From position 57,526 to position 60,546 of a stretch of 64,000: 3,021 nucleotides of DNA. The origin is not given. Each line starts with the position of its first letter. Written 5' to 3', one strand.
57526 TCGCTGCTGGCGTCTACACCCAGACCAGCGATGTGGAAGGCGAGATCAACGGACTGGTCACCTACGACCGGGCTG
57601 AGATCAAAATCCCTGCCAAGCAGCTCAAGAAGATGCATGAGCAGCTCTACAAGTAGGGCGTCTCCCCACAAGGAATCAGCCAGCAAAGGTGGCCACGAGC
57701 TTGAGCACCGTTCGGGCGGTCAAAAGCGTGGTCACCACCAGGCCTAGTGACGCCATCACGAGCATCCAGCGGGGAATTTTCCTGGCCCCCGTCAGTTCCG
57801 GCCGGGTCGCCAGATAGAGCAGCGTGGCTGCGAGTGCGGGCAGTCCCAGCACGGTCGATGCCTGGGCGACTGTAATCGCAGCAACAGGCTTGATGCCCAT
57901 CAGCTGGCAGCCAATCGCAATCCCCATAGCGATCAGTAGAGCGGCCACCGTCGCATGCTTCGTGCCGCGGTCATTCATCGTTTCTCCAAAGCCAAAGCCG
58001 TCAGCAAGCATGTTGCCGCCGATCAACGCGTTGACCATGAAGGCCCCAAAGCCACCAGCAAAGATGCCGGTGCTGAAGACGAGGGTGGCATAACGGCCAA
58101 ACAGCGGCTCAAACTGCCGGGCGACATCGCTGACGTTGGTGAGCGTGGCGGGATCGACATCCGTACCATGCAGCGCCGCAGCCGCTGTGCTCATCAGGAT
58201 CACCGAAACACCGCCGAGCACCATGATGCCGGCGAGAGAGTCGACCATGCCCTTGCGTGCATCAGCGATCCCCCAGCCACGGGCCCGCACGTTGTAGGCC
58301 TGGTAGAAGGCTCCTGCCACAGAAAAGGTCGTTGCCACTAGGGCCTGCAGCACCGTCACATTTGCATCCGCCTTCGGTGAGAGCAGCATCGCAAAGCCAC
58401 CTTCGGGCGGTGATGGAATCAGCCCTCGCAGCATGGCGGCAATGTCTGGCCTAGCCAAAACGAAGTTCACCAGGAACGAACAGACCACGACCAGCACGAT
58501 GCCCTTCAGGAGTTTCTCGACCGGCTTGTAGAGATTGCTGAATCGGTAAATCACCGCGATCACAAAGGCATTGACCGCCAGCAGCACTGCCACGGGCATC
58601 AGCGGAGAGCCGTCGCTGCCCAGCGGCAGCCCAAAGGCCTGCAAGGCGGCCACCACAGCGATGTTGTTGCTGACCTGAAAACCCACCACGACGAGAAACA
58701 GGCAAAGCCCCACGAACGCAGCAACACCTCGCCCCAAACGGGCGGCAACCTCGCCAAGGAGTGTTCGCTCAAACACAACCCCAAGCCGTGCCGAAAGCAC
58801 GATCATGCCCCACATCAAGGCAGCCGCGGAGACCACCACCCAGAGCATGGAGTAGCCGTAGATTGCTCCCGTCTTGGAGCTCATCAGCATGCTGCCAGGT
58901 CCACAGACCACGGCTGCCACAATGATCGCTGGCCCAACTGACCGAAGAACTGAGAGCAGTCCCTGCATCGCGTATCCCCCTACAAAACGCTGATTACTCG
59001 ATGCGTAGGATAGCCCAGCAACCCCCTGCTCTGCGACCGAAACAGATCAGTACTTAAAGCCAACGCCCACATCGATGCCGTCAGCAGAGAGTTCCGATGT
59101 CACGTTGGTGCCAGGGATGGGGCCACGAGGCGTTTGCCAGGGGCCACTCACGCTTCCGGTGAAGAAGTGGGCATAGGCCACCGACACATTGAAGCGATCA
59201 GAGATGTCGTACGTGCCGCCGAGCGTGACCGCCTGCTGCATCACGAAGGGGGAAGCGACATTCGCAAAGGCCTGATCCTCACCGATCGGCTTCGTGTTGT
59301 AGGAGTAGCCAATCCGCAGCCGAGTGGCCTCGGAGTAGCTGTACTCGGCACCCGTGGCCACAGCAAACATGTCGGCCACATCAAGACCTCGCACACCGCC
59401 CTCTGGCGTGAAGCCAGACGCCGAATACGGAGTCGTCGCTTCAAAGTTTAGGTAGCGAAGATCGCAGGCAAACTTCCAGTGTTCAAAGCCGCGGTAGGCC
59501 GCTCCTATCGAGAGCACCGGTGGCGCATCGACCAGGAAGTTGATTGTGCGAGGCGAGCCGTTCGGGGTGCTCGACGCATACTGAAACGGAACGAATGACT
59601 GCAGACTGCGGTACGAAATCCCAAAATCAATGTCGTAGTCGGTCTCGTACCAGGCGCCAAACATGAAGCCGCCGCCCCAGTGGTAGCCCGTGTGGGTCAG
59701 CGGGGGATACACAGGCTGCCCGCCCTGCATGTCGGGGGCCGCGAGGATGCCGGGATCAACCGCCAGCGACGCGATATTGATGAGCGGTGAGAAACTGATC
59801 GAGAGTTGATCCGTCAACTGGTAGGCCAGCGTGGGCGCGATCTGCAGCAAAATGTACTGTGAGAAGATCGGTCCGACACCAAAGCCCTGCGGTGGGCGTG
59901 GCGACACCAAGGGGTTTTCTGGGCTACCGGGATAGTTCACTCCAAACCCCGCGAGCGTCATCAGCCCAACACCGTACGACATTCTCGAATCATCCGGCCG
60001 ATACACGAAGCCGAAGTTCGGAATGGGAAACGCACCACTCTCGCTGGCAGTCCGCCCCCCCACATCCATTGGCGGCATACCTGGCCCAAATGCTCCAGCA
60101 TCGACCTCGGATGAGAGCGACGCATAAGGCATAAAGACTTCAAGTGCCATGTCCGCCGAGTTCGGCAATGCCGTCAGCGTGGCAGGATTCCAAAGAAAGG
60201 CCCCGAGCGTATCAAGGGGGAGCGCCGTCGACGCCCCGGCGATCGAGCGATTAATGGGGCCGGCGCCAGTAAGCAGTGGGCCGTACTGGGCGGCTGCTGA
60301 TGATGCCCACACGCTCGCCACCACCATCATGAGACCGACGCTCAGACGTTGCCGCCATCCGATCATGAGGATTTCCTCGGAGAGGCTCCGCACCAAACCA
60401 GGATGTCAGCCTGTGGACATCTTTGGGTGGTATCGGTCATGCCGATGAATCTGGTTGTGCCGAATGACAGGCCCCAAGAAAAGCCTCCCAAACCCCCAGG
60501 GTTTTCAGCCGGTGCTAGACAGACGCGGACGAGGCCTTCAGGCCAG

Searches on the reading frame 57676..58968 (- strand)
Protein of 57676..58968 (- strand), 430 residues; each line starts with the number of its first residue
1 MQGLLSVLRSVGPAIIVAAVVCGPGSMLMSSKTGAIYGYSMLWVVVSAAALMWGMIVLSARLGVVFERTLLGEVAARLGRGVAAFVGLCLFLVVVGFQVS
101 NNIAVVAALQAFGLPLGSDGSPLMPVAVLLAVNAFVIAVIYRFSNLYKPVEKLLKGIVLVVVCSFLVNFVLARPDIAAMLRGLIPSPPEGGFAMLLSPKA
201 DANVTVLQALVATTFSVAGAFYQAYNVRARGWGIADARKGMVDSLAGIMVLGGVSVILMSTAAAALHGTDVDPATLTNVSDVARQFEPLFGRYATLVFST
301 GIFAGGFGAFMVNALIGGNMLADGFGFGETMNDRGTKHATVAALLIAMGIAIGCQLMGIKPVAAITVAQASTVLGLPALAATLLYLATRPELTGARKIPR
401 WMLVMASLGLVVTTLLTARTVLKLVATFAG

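Call 9: search_protein_families(library=pfam, proteins=[window:57676-58968:-], max_evalue=0.01)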
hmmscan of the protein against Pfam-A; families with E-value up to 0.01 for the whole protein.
window:57676-58968:- (430 aa): 1 family
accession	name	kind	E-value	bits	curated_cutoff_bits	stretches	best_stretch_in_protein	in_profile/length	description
PF01566.24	Nramp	-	3.3e-49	168.3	29.8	1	31-394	5-351/357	Natural resistance-associated macrophage protein-like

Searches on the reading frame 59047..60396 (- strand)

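Call 9: search_protein_families(library=pfam, proteins=[window:59047-60396:-], max_evalue=0.01)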
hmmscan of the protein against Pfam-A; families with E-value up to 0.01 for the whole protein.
window:59047-60396:- (449 aa): 4 families
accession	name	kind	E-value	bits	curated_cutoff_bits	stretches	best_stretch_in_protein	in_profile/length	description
PF03349.22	Toluene_X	-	3.2e-19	69.1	29.7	1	30-443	6-413/421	Outer membrane protein transport protein (OMPP1/FadL/TodX)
PF03895.21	YadA_anchor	-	0.00064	20.2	22.7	0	387-415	21-49/60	YadA-like membrane anchor domain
PF13609.12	Porin_4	-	0.0039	17.5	27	1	237-411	125-305/310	Gram-negative porin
PF10677.15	DUF2490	-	0.0097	16.1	29.8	0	386-415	35-60/186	Protein of unknown function (DUF2490)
